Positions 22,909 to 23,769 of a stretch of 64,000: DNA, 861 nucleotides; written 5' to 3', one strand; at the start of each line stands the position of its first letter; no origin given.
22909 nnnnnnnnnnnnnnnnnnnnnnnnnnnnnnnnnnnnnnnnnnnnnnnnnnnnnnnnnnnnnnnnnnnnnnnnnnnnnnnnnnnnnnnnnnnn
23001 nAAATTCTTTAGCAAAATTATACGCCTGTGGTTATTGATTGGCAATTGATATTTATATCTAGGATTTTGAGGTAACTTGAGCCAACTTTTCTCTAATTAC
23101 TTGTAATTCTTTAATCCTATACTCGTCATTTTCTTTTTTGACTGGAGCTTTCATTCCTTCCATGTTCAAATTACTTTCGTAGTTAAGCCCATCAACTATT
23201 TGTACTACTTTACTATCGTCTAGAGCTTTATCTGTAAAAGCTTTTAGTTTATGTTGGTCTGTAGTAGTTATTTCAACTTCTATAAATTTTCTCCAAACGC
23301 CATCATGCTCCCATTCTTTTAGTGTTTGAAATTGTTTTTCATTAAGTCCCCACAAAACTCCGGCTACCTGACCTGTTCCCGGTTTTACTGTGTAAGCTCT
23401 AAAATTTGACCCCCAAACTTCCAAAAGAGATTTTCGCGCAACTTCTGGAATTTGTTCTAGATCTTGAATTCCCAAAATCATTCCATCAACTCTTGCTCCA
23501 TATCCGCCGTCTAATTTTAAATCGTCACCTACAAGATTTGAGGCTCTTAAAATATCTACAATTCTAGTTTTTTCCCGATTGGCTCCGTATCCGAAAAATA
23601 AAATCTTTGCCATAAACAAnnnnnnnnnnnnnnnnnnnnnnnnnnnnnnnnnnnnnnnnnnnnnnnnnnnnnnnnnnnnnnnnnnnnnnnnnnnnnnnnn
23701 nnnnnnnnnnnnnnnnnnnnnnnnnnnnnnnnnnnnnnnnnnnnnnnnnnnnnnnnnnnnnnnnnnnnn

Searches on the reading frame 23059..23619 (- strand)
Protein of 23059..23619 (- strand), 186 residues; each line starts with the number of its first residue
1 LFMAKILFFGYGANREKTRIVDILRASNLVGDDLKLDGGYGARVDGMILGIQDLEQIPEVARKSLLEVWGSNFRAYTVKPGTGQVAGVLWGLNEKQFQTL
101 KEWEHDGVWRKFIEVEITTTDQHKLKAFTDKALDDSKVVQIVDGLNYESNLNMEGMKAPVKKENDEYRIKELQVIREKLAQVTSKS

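Call 3: search_protein_families(library=pfam, proteins=[window:23059-23619:-], max_evalue=1)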
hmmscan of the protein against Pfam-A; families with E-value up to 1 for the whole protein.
window:23059-23619:- (186 aa): 2 families
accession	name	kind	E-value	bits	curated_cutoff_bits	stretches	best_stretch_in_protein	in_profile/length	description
PF06094.17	GGACT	-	0.00061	20.8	22.8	1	62-129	32-99/120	Gamma-glutamyl cyclotransferase, AIG2-like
PF13772.11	AIG2_2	-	0.014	16.3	27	1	84-129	1-47/83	AIG2-like family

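Call 4: search_protein_families(library=padloc, proteins=[window:23059-23619:-], max_evalue=1)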
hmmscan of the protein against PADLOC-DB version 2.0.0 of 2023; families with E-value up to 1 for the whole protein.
window:23059-23619:- (186 aa): 0 families

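Call 5: search_protein_families(library=ncbifam, proteins=[window:23059-23619:-], max_evalue=1)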
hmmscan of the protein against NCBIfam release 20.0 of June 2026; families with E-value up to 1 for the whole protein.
window:23059-23619:- (186 aa): 0 families

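Call 7: find_homologous_proteins(query=window:23059-23613:-)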
Query window:23059-23613:- (184 aa): 37 proteins with E <= 0.001 among 145 candidates.
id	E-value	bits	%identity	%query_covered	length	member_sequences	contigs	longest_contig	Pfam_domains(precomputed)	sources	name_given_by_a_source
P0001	3.2e-116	403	100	100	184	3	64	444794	-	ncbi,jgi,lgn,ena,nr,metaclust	ncbi:MAG: hypothetical protein A2186_00750 [Candidatus Levybacteria bacterium RIFOXYA1_FULL_41_10]|n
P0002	6.0e-91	321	78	98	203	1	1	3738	-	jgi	-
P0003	2.8e-88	312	77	100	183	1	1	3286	-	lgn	-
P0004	2.9e-88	312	75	100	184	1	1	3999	-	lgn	-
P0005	5.3e-86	305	73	98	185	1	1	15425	-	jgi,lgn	jgi:hypothetical protein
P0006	8.7e-86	304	72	99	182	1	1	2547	-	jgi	jgi:hypothetical protein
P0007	8.2e-85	301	73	100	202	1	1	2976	-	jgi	jgi:hypothetical protein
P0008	7.1e-81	288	70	100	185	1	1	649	-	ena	-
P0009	4.3e-79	283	68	100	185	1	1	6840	-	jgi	jgi:hypothetical protein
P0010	3.5e-78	280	67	100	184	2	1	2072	-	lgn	-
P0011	4.2e-78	279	68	99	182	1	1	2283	-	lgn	-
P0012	2.1e-77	277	68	100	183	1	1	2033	-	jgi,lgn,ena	-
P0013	5.5e-74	266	64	98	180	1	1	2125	-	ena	-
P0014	1.1e-73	265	63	100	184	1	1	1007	-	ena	-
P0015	2.6e-72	260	66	96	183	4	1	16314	-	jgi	jgi:hypothetical protein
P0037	3.6e-25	107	40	92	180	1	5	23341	-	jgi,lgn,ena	jgi:hypothetical protein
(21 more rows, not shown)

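Call 12: find_related_loci(query=A1, collection=genome_contigs, flank=6000)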
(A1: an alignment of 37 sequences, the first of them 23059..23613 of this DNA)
Query A1 (184 aa) in genome_contigs; peptide patterns used: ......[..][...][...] (x = any residue, [..] = any of these).
24 stretches matched a pattern; 11 encode a relative of the query (tblastn E <= 1e-3); 11 distinct loci.
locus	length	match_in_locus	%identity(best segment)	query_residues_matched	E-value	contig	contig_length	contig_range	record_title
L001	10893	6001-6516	41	1-181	6e-41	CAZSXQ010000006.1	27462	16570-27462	MAG TPA_asm: uncultured Gammaproteobacteria bacterium isolate SRP011637_co1_148 genome assembly, contig: NODE_418_length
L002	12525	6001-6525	39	1-182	3e-39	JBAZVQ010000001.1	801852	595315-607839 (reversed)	MAG: Patescibacteria group bacterium isolate SO_2017_GW1_256 NODE_40_length_801852_cov_10.114443_OW334_2017, whole genom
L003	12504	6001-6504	40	1-179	1e-37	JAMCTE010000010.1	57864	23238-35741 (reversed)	MAG: Patescibacteria group bacterium isolate FK_Sedi_A_Bin.181 NODE_911_length_57864_cov_4.5874, whole genome shotgun se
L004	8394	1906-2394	42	1-171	3e-37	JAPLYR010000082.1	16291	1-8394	MAG: Candidatus Roizmanbacteria bacterium isolate LacPavin_0818_WC45_MAG_36_7 LacPavin_0818_WC45_scaffold_686156, whole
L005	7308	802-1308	42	3-177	7e-37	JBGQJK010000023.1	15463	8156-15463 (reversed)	MAG: Patescibacteria group bacterium isolate OBJ2_061818_070_25 k141_1307118_length_15463_cov_10.0000, whole genome shot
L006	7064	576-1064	42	1-171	4e-36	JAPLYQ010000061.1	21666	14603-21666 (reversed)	MAG: Candidatus Roizmanbacteria bacterium isolate LacPavin_0920_WC57_MAG_37_8 LacPavin_0920_WC57_scaffold_105799, whole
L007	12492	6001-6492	42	1-171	2e-35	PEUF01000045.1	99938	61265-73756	MAG: Candidatus Roizmanbacteria bacterium CG02_land_8_20_14_3_00_36_15 CG02_land_8_20_14_3.00_150_scaffold_22_c, whole g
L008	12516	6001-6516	38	1-182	6e-35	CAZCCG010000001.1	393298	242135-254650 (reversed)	MAG TPA_asm: uncultured Gammaproteobacteria bacterium isolate SRP200132_co1_33 genome assembly, contig: NODE_10_length_3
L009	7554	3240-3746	39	1-179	1e-34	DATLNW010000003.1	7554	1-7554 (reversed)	MAG TPA_asm: Lysobacterales bacterium isolate SMAG_U13810 k141_2326652, whole genome shotgun sequence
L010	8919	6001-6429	31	5-154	2e-19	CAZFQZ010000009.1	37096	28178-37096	MAG TPA_asm: uncultured Gammaproteobacteria bacterium isolate SRP271791_co2_5 genome assembly, contig: NODE_167_length_3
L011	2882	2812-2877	68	1-22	7e-5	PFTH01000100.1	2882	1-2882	MAG: Candidatus Roizmanbacteria bacterium CG_4_9_14_0_8_um_filter_34_12 CG_4_9_14_0.8_um_filter_scaffold_19458_c, whole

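Call 14: find_encoding_contigs(protein=P0005, flank=6000, max_places=3)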
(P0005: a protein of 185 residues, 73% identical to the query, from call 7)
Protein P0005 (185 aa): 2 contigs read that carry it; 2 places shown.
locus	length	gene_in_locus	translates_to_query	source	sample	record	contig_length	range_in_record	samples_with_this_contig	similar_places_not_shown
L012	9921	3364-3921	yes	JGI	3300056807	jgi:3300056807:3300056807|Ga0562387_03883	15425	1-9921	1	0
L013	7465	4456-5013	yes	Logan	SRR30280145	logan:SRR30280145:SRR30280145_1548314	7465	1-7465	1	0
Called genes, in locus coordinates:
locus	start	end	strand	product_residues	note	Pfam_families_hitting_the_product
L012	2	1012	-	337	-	?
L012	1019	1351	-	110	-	-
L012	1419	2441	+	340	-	-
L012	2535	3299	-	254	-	-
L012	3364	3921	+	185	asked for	-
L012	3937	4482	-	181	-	-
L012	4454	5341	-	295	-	PF00226:DnaJ, PF01556:DnaJ_C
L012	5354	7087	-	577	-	PF13522:GATase_6, PF13537:GATase_7, PF01380:SIS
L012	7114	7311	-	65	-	PF00012:HSP70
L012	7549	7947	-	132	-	PF00012:HSP70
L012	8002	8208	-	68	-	PF00012:HSP70, PF06723:MreB_Mbl (weak)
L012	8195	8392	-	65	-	PF00012:HSP70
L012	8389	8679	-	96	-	PF00012:HSP70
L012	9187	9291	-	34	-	-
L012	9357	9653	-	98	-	PF01628:HrcA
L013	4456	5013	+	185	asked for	-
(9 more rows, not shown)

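Call 15: find_encoding_contigs(protein=P0015, flank=6000, max_places=3)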
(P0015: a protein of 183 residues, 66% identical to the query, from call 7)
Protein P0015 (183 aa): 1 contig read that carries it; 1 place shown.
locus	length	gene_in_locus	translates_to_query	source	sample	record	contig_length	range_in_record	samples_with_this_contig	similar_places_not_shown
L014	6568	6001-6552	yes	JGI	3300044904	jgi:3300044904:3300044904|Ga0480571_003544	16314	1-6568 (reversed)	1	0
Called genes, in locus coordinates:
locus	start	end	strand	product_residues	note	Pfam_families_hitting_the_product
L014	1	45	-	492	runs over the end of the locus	PF00009:GTP_EFTU, PF01926:MMR_HSR1, PF22042:EF-G_D2, PF11987:IF-2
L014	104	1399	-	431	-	PF08529:NusA_N, PF07650:KH_2 (faint), PF08529:NusA_N (weak), PF13184:KH_NusA_1st, PF26594:KH_NusA_2nd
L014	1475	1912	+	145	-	PF00293:NUDIX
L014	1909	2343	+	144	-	PF00293:NUDIX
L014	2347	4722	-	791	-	PF00158:Sigma54_activat (faint), PF20720:nSTAND3 (faint), PF17871:AAA_lid_9 (weak), PF00004:AAA, PF07724:AAA_2, PF07728:AAA_5, PF10431:ClpB_D2-small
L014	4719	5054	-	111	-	-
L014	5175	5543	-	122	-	-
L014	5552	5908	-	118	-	-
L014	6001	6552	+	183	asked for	-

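Call 16: find_encoding_contigs(protein=P0037, flank=6000, max_places=3)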
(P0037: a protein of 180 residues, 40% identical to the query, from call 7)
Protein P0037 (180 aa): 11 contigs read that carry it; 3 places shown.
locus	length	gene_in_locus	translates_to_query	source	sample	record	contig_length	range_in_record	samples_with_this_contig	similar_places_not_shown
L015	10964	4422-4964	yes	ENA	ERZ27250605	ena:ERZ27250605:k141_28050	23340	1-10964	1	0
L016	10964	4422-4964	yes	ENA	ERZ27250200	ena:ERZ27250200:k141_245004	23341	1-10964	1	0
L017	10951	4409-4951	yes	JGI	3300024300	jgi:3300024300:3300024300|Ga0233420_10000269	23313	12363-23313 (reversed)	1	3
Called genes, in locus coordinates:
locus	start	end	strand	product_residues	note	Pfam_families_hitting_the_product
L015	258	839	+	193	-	PF06182:ABC2_membrane_6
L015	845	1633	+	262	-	PF06182:ABC2_membrane_6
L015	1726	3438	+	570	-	PF01580:FtsK_SpoIIIE (faint), PF01935:DUF87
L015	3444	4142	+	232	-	-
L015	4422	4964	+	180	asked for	-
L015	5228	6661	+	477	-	PF12072:RNase_Y_N, PF01966:HD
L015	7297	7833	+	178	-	PF18915:DUF5667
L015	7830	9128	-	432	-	PF04932:Wzy_C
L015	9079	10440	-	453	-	-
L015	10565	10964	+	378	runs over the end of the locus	-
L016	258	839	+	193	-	PF06182:ABC2_membrane_6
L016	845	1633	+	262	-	PF06182:ABC2_membrane_6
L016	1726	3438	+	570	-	PF01580:FtsK_SpoIIIE (faint), PF01935:DUF87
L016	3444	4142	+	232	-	-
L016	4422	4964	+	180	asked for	-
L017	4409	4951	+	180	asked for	-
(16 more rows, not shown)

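Call 18: predict_structure(alignment_id=A1)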
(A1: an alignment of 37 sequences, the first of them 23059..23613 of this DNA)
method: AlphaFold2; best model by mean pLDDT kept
length: 184 residues; sequences in the alignment: 37
mean_pLDDT: 85.8   pTM: 0.76
mean pLDDT of the five models: 85.8, 85.5, 84.7, 84.6, 84.0
residues with pLDDT >= 90: 119; 70-90: 32; 50-70: 21; < 50: 12
segments of 3 or more residues with pLDDT < 50: 153-162
pLDDT, mean of each block of 10 residues (from residue 1): 91 93 93 93 96 90 85 94 97 94 88 96 96 92 90 48 57 65 49
secondary structure, 60 per line:
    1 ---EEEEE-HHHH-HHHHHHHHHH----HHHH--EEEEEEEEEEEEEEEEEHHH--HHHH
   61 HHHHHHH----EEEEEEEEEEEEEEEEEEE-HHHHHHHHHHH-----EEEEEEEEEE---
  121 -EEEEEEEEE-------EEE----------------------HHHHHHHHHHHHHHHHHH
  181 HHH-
elements in order: E4-8 H10-13 H15-24 H29-32 E35-51 H57-67 E72-90 H92-102 E108-117 E122-130 E138-140 H163-183

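Call 21: fold_search(model_id=the predicted structure, library=pdb)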
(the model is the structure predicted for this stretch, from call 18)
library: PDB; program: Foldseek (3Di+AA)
matches with E <= 10: 703; with E <= 0.001: 12
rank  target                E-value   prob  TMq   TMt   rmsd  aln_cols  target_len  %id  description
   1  3cry_A                3.2e-07  1.00  0.56  0.60   2.5       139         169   18  Gamma-glutamyl cyclotransferase (released 2008-04-29)
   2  3cry_B                6.2e-07  1.00  0.55  0.60   2.6       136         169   18  Gamma-glutamyl cyclotransferase (released 2008-04-29)
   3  2rbh_A                6.2e-07  1.00  0.55  0.59   2.9       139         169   17  Gamma-glutamyl cyclotransferase (released 2007-10-02)
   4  2i5t_B                7.1e-07  1.00  0.54  0.58   3.0       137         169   18  Crystal Structure of hypothetical protein LOC79017 from Homo sapiens (released 2006-09-12)
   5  2rbh_B                7.5e-07  1.00  0.54  0.59   2.9       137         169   19  Gamma-glutamyl cyclotransferase (released 2007-10-02)
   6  2i5t_A                7.5e-07  1.00  0.52  0.57   3.6       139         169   16  Crystal Structure of hypothetical protein LOC79017 from Homo sapiens (released 2006-09-12)
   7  2g0q_MODEL_1_A        1.6e-04  1.00  0.47  0.57   4.0       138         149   13  Solution structure of At5g39720.1 from Arabidopsis thaliana (released 2006-02-28)
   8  6ky0_A                3.4e-04  1.00  0.42  0.43  12.8       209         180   12  Crystal structural of active-site human glutathione-specific gamma-glutamylcyclotransferase 2(ChaC2) mutant with Gluta (released 2020-07-29)
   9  6ky1_B                4.1e-04  1.00  0.44  0.45   5.5       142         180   13  Crystal structural of human glutathione-specific gamma-glutamylcyclotransferase 2 (ChaC2)mutant with Glutamate 83 repl (released 2020-07-29)
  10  1v30                  4.7e-04  1.00  0.45  0.67   3.5       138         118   12  Crystal Structure Of Uncharacterized Protein PH0828 From Pyrococcus horikoshii (released 2004-11-09)
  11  2qik                  5.0e-04  1.00  0.51  0.36   3.1       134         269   15  Crystal structure of YkqA from Bacillus subtilis. Northeast Structural Genomics Target SR631 (released 2007-07-24)
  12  6ky1_A                9.2e-04  1.00  0.46  0.47   4.5       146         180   13  Crystal structural of human glutathione-specific gamma-glutamylcyclotransferase 2 (ChaC2)mutant with Glutamate 83 repl (released 2020-07-29)
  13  5hwi                  1.0e-03  1.00  0.43  0.36  12.3       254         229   10  Crystal structure of selenomethionine labelled gama glutamyl cyclotransferease specific to glutathione from yeast (released 2016-12-14)
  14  3jub                  1.2e-03  1.00  0.46  0.57   3.9       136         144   15  Human gamma-glutamylamine cyclotransferase (released 2010-02-09)
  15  1vkb                  1.5e-03  1.00  0.48  0.58   5.6       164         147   13  Crystal structure of an aig2-like protein (a2ld1, ggact, mgc7867) from mus musculus at 1.90 A resolution (released 2004-05-18)
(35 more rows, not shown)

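Call 65: find_encoding_contigs(protein=P0001, flank=5000, max_places=8)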
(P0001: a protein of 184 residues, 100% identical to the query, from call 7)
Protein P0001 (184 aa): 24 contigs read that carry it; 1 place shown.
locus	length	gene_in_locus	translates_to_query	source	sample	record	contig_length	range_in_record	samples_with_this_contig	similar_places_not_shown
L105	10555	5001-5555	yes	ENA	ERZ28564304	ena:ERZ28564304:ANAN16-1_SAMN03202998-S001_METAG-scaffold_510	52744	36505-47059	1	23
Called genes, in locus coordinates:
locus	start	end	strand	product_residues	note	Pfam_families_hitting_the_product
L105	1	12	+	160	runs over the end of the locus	PF01196:Ribosomal_L17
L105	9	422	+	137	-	PF00572:Ribosomal_L13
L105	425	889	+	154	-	PF00380:Ribosomal_S9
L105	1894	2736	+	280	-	-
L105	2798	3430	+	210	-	-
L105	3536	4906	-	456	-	-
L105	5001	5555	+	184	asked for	-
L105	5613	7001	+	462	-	PF02463:SMC_N (faint), PF13175:AAA_15, PF13476:AAA_23, PF13304:AAA_21, PF13175:AAA_15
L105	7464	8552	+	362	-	PF00154:RecA_N, PF06745:ATPase (weak), PF08423:Rad51 (weak), PF27531:MT3502_N (weak), PF21096:RecA_C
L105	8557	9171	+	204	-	PF00702:Hydrolase, PF13419:HAD_2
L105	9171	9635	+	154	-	PF21982:RecX_HTH1, PF02631:RecX_HTH2, PF21981:RecX_HTH3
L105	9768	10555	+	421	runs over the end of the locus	PF12072:RNase_Y_N, PF00013:KH_1, PF22891:KH_PNO1_2nd (weak), PF01966:HD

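Call 66: find_encoding_contigs(protein=P0002, flank=4000, max_places=2)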
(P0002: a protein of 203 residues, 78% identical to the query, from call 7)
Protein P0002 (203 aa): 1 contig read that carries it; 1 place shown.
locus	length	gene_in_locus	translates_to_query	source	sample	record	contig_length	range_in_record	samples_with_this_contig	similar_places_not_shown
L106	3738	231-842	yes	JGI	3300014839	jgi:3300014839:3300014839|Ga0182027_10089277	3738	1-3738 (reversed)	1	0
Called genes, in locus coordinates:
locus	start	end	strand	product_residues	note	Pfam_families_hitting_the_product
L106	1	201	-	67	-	?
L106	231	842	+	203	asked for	-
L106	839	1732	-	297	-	PF00226:DnaJ, PF01556:DnaJ_C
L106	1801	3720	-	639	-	PF00012:HSP70, PF06723:MreB_Mbl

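Call 67: find_encoding_contigs(protein=P0004, flank=4000, max_places=2)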
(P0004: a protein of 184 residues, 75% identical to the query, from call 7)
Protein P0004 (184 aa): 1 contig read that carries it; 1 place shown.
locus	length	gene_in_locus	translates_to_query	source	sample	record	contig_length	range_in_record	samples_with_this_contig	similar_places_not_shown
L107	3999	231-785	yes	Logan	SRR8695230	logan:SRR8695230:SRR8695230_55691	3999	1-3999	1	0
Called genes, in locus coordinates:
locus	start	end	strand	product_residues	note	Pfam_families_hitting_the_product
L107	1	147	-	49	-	?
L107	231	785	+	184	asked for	-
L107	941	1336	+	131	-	PF01371:Trp_repressor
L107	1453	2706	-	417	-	PF00764:Arginosuc_synth, PF06508:QueC (weak), PF20979:Arginosuc_syn_C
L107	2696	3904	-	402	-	PF00206:Lyase_1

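Call 69: search_solved_structures(query=A1, max_evalue=10, show_alignments=3)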
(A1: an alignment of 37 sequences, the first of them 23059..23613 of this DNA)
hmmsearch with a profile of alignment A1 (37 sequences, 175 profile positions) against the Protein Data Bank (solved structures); distinct sequences matched with E-value up to 10: 8.
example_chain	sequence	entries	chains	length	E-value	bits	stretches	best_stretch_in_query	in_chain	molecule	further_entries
2pn7_A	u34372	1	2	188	0.021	17.9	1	74-117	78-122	human gamma-glutamyl cyclotransferase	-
2i5t_A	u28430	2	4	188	0.021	17.9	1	74-117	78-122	Protein C7orf24 | Uncharacterized protein C7orf24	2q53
3cry_A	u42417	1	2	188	0.086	15.9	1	74-117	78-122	Gamma-glutamyl cyclotransferase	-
2rbh_A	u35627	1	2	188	0.13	15.3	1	74-117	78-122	Gamma-glutamyl cyclotransferase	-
6elz_w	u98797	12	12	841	0.29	14.2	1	82-166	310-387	27S pre-rRNA (guanosine(2922)-2'-O)-methyltransferase | SPB1 isoform 1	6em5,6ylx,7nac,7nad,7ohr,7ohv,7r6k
9o7t_A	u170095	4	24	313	0.49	13.4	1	59-135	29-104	Cmp-binding-factor 1 | YhaM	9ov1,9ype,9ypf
7naf_w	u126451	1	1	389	0.75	12.8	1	82-165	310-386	27S pre-rRNA (guanosine(2922)-2'-O)-methyltransferase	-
3pgx_A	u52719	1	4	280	1.3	12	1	76-104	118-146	carveol dehydrogenase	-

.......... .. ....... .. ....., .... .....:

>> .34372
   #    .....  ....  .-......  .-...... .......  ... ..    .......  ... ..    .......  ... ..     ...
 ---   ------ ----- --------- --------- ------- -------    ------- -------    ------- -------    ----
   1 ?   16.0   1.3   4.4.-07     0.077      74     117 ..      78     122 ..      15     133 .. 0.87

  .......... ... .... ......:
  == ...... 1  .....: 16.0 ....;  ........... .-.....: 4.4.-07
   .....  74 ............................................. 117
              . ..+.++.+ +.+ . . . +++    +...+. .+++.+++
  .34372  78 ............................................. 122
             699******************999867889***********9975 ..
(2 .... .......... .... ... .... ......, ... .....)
